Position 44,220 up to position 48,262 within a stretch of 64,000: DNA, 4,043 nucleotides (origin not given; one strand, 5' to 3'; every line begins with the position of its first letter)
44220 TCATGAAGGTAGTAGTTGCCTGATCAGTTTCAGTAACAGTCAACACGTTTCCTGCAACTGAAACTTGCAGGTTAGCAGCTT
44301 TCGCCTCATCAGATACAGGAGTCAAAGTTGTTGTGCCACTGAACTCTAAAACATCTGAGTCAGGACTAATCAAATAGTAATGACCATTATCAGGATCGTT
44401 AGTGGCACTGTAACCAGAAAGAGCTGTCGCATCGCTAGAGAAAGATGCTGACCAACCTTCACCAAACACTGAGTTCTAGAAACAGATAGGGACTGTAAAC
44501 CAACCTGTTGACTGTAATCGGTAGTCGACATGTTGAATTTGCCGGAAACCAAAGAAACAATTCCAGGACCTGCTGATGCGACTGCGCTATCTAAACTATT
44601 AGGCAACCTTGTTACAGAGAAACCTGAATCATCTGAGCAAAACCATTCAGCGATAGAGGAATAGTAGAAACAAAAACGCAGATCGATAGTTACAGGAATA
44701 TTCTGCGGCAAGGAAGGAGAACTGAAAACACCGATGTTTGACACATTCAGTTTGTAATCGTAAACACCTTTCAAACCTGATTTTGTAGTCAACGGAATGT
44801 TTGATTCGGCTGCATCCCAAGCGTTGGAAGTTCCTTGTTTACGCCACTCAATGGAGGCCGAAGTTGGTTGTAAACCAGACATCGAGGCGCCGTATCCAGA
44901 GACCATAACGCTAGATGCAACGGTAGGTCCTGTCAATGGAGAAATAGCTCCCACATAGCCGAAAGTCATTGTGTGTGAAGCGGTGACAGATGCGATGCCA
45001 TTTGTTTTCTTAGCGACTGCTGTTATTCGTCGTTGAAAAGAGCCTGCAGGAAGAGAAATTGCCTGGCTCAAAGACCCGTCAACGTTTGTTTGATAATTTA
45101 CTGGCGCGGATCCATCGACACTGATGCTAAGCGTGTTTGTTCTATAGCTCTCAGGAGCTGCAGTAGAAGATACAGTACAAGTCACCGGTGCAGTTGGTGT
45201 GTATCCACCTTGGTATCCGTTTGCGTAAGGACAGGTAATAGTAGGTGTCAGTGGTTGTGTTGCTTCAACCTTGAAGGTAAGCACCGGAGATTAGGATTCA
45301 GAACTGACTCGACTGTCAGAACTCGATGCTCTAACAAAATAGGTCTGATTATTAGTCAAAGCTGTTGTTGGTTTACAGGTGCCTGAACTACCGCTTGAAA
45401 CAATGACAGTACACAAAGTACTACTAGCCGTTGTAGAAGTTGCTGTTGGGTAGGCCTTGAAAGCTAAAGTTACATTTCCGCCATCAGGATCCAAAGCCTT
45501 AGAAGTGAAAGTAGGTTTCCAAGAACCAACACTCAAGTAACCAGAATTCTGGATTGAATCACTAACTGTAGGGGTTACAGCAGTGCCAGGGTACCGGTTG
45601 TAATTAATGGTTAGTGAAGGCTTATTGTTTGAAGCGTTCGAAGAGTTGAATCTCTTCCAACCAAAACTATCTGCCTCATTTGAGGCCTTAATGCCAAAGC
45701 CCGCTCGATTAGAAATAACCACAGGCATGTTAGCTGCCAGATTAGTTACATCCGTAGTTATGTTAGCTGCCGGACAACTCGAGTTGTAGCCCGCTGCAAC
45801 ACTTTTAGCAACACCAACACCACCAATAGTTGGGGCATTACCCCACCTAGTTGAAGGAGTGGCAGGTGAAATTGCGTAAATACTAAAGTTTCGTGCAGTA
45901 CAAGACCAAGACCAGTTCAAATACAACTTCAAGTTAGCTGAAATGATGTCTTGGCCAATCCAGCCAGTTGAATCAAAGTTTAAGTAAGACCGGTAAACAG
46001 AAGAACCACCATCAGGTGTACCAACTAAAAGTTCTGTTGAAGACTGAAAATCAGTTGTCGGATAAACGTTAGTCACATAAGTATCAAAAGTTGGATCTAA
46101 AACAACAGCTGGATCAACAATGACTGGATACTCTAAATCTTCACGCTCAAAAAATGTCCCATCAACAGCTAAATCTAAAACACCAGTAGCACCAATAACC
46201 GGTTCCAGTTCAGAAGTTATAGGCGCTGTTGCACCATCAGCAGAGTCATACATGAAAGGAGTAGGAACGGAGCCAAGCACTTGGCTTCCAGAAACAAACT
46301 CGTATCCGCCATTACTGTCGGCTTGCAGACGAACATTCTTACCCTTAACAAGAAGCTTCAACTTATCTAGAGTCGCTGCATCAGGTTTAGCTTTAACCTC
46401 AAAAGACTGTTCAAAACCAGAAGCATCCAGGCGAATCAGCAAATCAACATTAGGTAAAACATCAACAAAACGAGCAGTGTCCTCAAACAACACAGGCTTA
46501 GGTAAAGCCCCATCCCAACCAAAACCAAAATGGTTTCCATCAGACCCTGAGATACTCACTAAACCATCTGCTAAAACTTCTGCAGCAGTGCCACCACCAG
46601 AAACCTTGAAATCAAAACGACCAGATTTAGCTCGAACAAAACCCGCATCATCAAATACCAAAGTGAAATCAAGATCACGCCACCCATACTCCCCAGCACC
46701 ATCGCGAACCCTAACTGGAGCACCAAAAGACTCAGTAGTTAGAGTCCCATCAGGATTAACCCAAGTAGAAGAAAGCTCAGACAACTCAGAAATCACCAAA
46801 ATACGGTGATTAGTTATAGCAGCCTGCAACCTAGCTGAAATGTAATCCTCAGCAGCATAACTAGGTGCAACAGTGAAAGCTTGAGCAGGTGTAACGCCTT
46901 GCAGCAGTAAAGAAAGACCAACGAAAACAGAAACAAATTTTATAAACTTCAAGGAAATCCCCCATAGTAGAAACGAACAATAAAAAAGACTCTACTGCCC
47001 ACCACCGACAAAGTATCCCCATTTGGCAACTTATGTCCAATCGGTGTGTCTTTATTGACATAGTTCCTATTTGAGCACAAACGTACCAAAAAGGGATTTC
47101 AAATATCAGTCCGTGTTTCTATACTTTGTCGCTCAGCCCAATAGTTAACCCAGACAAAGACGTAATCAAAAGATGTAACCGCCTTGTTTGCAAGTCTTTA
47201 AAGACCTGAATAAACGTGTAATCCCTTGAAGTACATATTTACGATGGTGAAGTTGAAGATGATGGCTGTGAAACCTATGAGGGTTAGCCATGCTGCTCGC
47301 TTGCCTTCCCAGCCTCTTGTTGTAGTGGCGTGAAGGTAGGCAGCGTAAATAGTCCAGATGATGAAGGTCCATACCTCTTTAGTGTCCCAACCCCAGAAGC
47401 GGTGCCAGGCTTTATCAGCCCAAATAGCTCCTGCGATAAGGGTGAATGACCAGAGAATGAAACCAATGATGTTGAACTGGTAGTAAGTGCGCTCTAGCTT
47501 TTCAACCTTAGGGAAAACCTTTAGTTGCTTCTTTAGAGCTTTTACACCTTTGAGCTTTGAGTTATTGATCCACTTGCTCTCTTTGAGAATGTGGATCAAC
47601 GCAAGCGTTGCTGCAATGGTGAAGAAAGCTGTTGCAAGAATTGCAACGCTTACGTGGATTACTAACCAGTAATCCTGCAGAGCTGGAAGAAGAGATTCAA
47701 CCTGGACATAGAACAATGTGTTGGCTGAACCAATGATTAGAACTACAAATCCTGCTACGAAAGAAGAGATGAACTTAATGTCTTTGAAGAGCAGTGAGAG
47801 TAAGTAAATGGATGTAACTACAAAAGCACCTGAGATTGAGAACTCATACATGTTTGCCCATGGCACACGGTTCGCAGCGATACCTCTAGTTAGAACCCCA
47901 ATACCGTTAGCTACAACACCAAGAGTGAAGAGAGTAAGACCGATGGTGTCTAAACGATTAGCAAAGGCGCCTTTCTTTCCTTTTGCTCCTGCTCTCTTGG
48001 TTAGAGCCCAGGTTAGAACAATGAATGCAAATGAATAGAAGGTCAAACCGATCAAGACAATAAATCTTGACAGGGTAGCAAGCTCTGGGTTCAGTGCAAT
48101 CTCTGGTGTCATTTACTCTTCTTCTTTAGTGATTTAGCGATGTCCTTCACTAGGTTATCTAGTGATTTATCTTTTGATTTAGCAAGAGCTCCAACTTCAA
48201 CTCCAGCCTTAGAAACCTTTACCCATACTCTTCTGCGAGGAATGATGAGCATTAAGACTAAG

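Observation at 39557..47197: Accessory island splitting menC | ccsA: a Sec-dependent DNRLRE-RHS polymorphic toxin with an immunity candidate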

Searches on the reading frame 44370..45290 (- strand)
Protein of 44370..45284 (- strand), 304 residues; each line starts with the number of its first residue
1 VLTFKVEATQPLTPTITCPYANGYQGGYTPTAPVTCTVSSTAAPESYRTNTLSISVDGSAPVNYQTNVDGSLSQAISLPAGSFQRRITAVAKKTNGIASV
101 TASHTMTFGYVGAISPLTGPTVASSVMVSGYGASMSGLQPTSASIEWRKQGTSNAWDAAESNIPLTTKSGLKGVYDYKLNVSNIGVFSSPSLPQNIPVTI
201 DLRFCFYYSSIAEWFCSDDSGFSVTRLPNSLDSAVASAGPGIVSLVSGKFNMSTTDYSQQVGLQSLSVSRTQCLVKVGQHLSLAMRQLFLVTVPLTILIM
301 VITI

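Call 4: search_protein_families(library=pfam, proteins=[window:44370-45284:-], max_evalue=0.01)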
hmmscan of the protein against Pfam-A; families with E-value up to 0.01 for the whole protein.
window:44370-45284:- (304 aa): 0 families

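Call 6: search_protein_families(library=ncbifam, proteins=[window:44370-45284:-], max_evalue=0.1)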
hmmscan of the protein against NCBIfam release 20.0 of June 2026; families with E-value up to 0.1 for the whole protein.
window:44370-45284:- (304 aa): 0 families

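Call 67: predict_structure(alignment_id=A3)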
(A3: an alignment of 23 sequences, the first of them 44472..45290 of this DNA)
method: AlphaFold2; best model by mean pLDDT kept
length: 273 residues; sequences in the alignment: 23
mean_pLDDT: 85.8   pTM: 0.71
mean pLDDT of the five models: 85.8, 84.7, 84.6, 82.1, 81.4
residues with pLDDT >= 90: 126; 70-90: 124; 50-70: 21; < 50: 2
segments of 3 or more residues with pLDDT < 50: none
pLDDT, mean of each block of 10 residues (from residue 1): 54 94 86 92 92 93 94 95 90 91 94 84 86 86 93 88 93 90 85 81 93 90 77 74 78 76 74 66
secondary structure, 60 per line:
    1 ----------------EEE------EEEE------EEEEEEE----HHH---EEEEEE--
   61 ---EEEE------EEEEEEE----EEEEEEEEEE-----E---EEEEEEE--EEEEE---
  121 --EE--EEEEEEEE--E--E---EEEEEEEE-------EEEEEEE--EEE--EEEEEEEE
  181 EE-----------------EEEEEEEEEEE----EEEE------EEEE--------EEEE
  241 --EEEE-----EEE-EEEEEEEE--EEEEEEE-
elements in order: E17-19 E26-29 E36-42 E53-58 E64-67 E74-80 E85-94 E104-110 E113-117 E127-134 E144-151 E159-165 E168-170 E173-182 E200-210 E215-218 E225-228 E237-240 E243-246 E252-254 E256-263 E266-272

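Call 70: fold_search(model_id=the predicted structure, library=pdb)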
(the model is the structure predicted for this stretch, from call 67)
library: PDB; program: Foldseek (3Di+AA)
matches with E <= 10: 1921; with E <= 0.001: 56
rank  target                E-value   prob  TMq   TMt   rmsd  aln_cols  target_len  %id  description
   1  3pdd                  1.6e-05  1.00  0.23  0.31  16.7       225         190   12  Structures of Clostridium thermocellum CbhA fibronectin(III)-like modules (released 2011-11-23)
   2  9gsd_B                3.2e-05  1.00  0.26  0.31  11.1       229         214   10  Cryo-EM structure of mouse PMCA-NPTN complex captured in E2 state (BEF3) (released 2025-08-06)
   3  5d7h_A                6.3e-05  0.99  0.20  0.16  16.9       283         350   12  X-RAY CRYSTAL STRUCTURE OF L,D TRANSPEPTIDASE 2 FROM MYCOBACTERIUM TUBERCULOSIS (released 2016-09-28)
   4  7y6e_D                7.7e-05  1.00  0.23  0.29  14.5       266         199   16  Crystal structure of sDscam FNIII23 domains, isoform Beta2v6 (released 2023-05-24)
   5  1nug_B                8.1e-05  1.00  0.25  0.12  14.8       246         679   11  Role of Calcium Ions in the Activation and Activity of the Transglutaminase 3 Enzyme (2 calciums, 1 Mg, inactive form) (released 2003-04-22)
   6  8a1m_A                8.1e-05  0.99  0.20  0.17  17.1       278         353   12  Crystal structure of the transpeptidase LdtMt2 from Mycobacterium tuberculosis in complex with maleimide analogue 4 (released 2023-06-14)
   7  8i5l_E                1.0e-04  0.99  0.21  0.24  19.3       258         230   11  Crystal structure of P domain from norovirus GI.4 capsid protein in complex with broad specificity antibody single-cha (released 2024-01-31)
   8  8a1l_A                1.0e-04  0.99  0.21  0.17  16.7       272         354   12  Crystal structure of the transpeptidase LdtMt2 from Mycobacterium tuberculosis in complex with alpha-chloro ketone 2 (released 2023-06-14)
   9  8v2b_B                1.2e-04  1.00  0.25  0.13  19.4       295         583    9  Cryo-EM structure of mouse type II OSM receptor complex: model for full extracellular assembly (released 2024-11-20)
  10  8dh9_A                1.8e-04  1.00  0.25  0.15  18.1       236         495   10  Leptin-bound leptin receptor complex-D3-D7 (released 2023-04-19)
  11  2wv3                  1.8e-04  1.00  0.26  0.34  11.2       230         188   10  Neuroplastin-55 binds to and signals through the fibroblast growth factor receptor (released 2009-12-15)
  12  5dcc_B                1.8e-04  0.99  0.22  0.18  16.4       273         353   13  X-RAY CRYSTAL STRUCTURE OF a TEBIPENEM ADDUCT OF L,D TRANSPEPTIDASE 2 FROM MYCOBACTERIUM TUBERCULOSIS (released 2016-09-28)
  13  5dcc_A                1.8e-04  0.98  0.20  0.17  16.7       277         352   13  X-RAY CRYSTAL STRUCTURE OF a TEBIPENEM ADDUCT OF L,D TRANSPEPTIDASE 2 FROM MYCOBACTERIUM TUBERCULOSIS (released 2016-09-28)
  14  9ijj_C                1.9e-04  0.98  0.21  0.07  15.1       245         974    8  In situ structure of the central apparatus in mouse sperm axoneme. (released 2025-06-04)
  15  5jpm_A                2.0e-04  1.00  0.27  0.14  14.1       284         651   12  Structure of the complex of human complement C4 with MASP-2 rebuilt using iMDFF (released 2016-08-10)
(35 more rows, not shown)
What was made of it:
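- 44631..45257 (-): Two Ig/FN3-like beta-sandwich modules. Foldseek PDB top hits are tandem FN3/Ig modules: CbhA 3pdd E=1.6e-5, neuroplastin, LdtMt2 (call 70).
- Checked: (iv) Ig/FN3-like modules: an AF2 model of 273 aa (pLDDT 85.8) is all-beta, and its best PDB matches are tandem FN3/Ig modules (calls 67, 70).
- Beta-sandwich modules (calls 67, 70).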

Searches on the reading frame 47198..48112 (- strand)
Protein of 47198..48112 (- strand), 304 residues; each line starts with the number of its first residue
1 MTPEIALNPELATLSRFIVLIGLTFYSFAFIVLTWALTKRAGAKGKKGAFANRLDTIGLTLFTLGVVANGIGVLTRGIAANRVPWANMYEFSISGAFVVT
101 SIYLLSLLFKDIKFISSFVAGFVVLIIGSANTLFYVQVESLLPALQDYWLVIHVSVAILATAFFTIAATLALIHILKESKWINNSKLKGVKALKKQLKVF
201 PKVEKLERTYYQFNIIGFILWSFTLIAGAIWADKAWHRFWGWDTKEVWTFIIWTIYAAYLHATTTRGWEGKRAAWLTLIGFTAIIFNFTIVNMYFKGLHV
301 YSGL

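Call 4: search_protein_families(library=pfam, proteins=[window:47198-48112:-], max_evalue=0.01)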
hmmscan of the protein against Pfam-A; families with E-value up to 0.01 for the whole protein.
window:47198-48112:- (304 aa): 1 family
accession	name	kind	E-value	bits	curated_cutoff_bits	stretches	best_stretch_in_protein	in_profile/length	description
PF01578.25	Cytochrom_C_asm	-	5.7e-41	140.9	29.9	1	94-299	7-212/212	Cytochrome C assembly protein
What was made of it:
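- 47198..48112 (-): ccsA (cytochrome c assembly), left boundary of the variable slot. Pfam PF01578 E=5.7e-41 (call 4).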

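Call 14: find_related_loci(query=window:47198-48112:-, collection=genome_contigs, flank=10000)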
Query window:47198-48112:- (304 aa) in genome_contigs; peptide patterns used: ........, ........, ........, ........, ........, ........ (x = any residue, [..] = any of these).
600 stretches matched a pattern (row limit reached: there are more); 544 encode a relative of the query (tblastn E <= 1e-3); the best 80 are kept; 80 distinct loci.
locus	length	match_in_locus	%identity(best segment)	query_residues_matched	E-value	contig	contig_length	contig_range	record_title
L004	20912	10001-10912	85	1-304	1e-171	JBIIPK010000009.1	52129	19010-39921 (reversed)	MAG: Rhodoluna sp. isolate ME2003-05-13_3300042862_group2_bin42 Rohwer_bin168_scaffold_104_c1, whole genome shotgun sequ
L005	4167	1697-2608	85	1-304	3e-177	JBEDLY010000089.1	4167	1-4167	MAG: Actinomycetota bacterium isolate NASQAN2015_109_F_bin.17 scaffold_2736, whole genome shotgun sequence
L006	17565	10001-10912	85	1-304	6e-171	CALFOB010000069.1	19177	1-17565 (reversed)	MAG TPA_asm: uncultured Micrococcales bacterium isolate SRR6231205_bin.28_CONCOCT_v1.1_MAG genome assembly, contig: ERZ6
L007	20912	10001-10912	85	1-304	3e-171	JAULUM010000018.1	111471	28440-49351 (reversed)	MAG: Rhodoluna sp. isolate PARHOD1 NODE_160_length_111471_cov_1.529243, whole genome shotgun sequence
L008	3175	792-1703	84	1-304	9e-180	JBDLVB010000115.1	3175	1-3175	MAG: Actinomycetota bacterium isolate littlewindriver_2019_sw_WHONDRS-S19S_0009_F_bin.5 scaffold_7921, whole genome shot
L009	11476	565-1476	89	1-304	2e-178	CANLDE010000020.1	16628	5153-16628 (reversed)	MAG: Micrococcales bacterium isolate TH-Jun18-132 genome assembly, contig: TH-Jun18-C7436, whole genome shotgun sequence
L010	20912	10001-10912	85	1-304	1e-169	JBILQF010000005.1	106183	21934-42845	MAG: Rhodoluna sp. isolate ME2018-06-05_3300043470_group8_bin101 Rohwer_bin200_scaffold_74_c1, whole genome shotgun sequ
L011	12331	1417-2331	80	1-304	2e-147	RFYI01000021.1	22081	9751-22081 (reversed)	MAG: Actinomycetota bacterium isolate WB5_2B_330 contig_100_20, whole genome shotgun sequence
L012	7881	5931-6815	73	1-304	2e-141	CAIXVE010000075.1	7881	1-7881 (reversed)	MAG: uncultured Micrococcales bacterium isolate MJ-2014_bin-1717 genome assembly, contig: bin-1717:075/105, whole genome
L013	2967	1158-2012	75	7-304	2e-146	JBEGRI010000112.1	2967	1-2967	MAG: Actinomycetota bacterium isolate pamunkeyriver_2019_sw_WHONDRS-S19S_0054_F_bin.20 scaffold_12052, whole genome shot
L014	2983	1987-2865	72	1-304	4e-141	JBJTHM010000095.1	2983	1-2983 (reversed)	MAG: Rhodoluna sp. isolate samp_4314_semibin_188 samp_4314_1038347, whole genome shotgun sequence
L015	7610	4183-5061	72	1-304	9e-135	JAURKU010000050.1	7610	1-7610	MAG: Rhodoluna sp. isolate SFB_Fresh_Co_92 k141_4472528, whole genome shotgun sequence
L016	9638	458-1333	73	1-304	1e-134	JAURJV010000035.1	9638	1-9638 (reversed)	MAG: Rhodoluna sp. isolate SFB_Fresh_Co_34 k141_1233692, whole genome shotgun sequence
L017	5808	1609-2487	71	1-304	3e-131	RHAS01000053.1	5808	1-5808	MAG: Actinomycetota bacterium isolate WBA_1B_040 contig_100_52, whole genome shotgun sequence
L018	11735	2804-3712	65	4-304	2e-129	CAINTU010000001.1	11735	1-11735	MAG: uncultured Micrococcales bacterium isolate MJ1_bin-0531 genome assembly, contig: bin-0531:001/218, whole genome sho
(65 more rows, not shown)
